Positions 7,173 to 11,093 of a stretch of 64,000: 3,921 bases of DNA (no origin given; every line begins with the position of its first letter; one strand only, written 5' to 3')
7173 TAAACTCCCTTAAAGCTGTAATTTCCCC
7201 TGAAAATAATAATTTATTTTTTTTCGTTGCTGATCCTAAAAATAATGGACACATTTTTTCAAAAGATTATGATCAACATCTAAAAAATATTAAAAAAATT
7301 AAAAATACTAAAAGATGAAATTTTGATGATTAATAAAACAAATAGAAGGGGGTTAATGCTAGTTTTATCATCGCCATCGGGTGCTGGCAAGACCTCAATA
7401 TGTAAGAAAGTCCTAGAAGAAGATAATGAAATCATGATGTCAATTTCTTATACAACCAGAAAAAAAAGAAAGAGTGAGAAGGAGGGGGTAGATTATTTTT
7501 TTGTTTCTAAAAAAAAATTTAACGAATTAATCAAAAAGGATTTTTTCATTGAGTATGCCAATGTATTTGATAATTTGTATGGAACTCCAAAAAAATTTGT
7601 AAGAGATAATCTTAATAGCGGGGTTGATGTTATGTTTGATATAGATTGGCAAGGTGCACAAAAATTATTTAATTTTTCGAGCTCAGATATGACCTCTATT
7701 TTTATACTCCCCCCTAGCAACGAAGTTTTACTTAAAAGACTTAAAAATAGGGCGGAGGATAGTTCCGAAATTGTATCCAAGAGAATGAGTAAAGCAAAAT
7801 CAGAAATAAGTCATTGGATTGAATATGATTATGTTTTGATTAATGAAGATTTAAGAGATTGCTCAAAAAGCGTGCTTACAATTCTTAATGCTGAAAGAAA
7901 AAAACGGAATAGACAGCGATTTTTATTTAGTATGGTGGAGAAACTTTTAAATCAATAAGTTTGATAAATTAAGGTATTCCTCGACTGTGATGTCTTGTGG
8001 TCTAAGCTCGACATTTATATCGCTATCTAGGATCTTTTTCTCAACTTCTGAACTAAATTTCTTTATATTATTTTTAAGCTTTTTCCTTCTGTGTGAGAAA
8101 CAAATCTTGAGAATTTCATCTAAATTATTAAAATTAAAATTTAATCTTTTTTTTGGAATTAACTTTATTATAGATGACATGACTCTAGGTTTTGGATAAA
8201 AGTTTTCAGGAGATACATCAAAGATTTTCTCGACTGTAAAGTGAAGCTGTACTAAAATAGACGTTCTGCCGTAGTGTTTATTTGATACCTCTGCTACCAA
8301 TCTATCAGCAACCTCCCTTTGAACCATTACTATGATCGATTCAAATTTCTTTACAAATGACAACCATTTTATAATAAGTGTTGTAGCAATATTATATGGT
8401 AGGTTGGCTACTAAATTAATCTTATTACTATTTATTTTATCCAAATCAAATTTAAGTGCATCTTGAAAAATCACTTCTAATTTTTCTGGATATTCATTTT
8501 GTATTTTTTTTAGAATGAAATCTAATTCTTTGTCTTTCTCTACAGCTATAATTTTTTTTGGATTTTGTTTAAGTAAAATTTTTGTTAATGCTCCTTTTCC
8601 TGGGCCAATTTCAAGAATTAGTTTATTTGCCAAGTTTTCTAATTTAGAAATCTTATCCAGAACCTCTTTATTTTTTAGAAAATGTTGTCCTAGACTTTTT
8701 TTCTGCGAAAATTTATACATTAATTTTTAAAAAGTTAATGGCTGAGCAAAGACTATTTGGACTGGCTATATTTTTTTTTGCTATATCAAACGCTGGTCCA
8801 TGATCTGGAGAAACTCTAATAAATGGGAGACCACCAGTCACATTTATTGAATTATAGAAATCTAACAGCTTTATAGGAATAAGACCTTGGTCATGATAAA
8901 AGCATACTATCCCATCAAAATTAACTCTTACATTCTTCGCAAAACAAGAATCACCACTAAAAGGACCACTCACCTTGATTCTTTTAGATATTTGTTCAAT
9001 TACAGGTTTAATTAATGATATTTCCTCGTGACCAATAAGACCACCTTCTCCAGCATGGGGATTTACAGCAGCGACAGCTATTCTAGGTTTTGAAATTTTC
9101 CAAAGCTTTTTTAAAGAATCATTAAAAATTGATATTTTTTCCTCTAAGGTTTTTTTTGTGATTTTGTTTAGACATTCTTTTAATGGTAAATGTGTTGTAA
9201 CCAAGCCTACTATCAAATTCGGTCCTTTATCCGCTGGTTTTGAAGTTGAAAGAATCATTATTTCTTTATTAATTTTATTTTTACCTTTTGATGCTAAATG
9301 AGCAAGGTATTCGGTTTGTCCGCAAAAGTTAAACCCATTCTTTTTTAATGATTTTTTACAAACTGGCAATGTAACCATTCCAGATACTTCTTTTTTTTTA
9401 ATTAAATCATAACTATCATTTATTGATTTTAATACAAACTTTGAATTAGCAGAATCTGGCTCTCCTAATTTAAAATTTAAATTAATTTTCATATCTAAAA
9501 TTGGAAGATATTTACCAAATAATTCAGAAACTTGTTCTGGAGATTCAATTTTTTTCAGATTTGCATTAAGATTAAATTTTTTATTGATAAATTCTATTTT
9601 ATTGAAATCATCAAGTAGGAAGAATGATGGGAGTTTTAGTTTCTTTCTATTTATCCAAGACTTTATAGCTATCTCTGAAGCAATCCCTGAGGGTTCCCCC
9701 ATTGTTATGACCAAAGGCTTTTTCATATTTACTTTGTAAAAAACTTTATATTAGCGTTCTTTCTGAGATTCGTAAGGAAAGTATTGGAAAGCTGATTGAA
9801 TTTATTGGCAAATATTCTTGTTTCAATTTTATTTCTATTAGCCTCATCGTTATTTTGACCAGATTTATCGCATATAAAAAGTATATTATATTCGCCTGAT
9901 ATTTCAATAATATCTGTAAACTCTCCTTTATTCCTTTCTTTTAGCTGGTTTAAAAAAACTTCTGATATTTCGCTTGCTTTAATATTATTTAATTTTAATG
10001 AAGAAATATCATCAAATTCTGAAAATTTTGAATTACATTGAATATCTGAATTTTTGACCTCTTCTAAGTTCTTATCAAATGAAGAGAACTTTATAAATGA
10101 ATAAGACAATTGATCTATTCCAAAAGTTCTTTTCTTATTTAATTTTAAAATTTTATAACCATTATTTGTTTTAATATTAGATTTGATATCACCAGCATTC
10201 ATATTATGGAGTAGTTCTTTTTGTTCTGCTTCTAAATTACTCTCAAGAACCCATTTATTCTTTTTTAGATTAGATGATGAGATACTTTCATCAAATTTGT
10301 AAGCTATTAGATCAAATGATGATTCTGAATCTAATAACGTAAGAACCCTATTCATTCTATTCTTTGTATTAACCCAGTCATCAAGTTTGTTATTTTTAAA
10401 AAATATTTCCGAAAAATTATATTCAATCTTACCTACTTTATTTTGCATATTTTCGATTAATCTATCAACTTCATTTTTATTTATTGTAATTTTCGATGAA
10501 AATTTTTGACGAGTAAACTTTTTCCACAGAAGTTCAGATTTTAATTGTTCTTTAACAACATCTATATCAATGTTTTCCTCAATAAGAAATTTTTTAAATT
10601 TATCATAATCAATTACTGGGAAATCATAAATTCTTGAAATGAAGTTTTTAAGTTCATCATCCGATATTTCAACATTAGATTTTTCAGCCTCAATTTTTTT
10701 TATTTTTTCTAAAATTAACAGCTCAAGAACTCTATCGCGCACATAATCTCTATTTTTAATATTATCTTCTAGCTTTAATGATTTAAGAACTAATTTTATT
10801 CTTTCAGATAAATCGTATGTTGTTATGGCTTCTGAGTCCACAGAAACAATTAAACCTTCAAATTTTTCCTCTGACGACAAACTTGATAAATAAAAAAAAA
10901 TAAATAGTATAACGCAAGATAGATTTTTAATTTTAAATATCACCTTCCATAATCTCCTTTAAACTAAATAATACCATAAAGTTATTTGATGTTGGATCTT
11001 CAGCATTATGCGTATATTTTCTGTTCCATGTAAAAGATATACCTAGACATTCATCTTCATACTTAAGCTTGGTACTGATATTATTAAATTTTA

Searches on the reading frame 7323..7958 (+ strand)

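Call 91: search_protein_families(library=pfam, proteins=[window:7323-7958:+], max_evalue=0.0001)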
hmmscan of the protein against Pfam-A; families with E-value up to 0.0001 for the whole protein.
window:7323-7958:+ (211 aa): 1 family
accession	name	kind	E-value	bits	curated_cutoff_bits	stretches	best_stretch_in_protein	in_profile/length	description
PF00625.27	Guanylate_kin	-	2.1e-48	164.9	25.2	1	12-190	4-181/182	Guanylate kinase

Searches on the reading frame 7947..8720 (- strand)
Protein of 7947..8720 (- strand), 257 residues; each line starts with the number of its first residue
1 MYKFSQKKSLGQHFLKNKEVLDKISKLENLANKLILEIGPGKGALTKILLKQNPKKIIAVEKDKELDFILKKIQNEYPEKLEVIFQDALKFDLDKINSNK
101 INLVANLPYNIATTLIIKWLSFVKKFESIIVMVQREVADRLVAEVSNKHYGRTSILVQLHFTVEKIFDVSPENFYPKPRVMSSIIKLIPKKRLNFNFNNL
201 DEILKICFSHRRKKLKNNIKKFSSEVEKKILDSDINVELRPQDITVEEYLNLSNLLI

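Call 91: search_protein_families(library=pfam, proteins=[window:7947-8720:-], max_evalue=0.0001)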
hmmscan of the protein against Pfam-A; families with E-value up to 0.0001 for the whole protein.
window:7947-8720:- (257 aa): 2 families
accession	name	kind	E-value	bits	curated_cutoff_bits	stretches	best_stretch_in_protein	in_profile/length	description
PF00398.26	RrnaAD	-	1.3e-53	182.2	24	1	4-256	2-261/263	Ribosomal RNA adenine dimethylase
PF02390.23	Methyltransf_4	-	6.2e-05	23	24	0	32-101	2-73/173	Putative methyltransferase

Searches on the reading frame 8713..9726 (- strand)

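Call 91: search_protein_families(library=pfam, proteins=[window:8713-9726:-], max_evalue=0.0001)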
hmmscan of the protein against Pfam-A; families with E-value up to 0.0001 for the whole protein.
window:8713-9726:- (337 aa): 1 family
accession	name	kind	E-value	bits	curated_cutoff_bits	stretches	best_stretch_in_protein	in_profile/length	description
PF04166.17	PdxA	-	7.5e-89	298.4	27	1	47-331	14-284/286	Pyridoxal phosphate biosynthetic protein PdxA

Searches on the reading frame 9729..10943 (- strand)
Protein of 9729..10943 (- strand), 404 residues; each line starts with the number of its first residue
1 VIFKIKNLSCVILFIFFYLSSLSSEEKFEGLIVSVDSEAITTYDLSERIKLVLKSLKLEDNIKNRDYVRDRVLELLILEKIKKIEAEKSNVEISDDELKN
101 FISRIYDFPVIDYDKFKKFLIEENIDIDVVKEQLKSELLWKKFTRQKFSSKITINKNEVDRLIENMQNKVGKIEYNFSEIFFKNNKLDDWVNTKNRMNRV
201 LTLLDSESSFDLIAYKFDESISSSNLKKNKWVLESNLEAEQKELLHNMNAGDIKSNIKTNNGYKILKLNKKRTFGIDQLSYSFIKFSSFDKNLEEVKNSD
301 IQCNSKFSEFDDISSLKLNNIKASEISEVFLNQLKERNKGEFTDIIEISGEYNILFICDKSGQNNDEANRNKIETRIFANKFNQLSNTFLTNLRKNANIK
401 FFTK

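Call 91: search_protein_families(library=pfam, proteins=[window:9729-10943:-], max_evalue=0.0001)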
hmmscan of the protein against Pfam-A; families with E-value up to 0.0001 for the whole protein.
window:9729-10943:- (404 aa): 4 families
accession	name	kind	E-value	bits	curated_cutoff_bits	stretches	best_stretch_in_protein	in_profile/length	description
PF09312.16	SurA_N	-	1e-10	42.2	30.8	1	33-141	6-115/118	SurA N-terminal domain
PF13624.11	SurA_N_3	-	1.4e-10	41.6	27.2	1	10-143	21-161/162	SurA-like N-terminal domain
PF13623.11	SurA_N_2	-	2.6e-07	31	28.5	1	11-107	20-124/145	SurA-like N-terminal domain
PF00639.27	Rotamase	-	7.2e-06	27.3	21.7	0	187-269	12-96/97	PPIC-type PPIASE domain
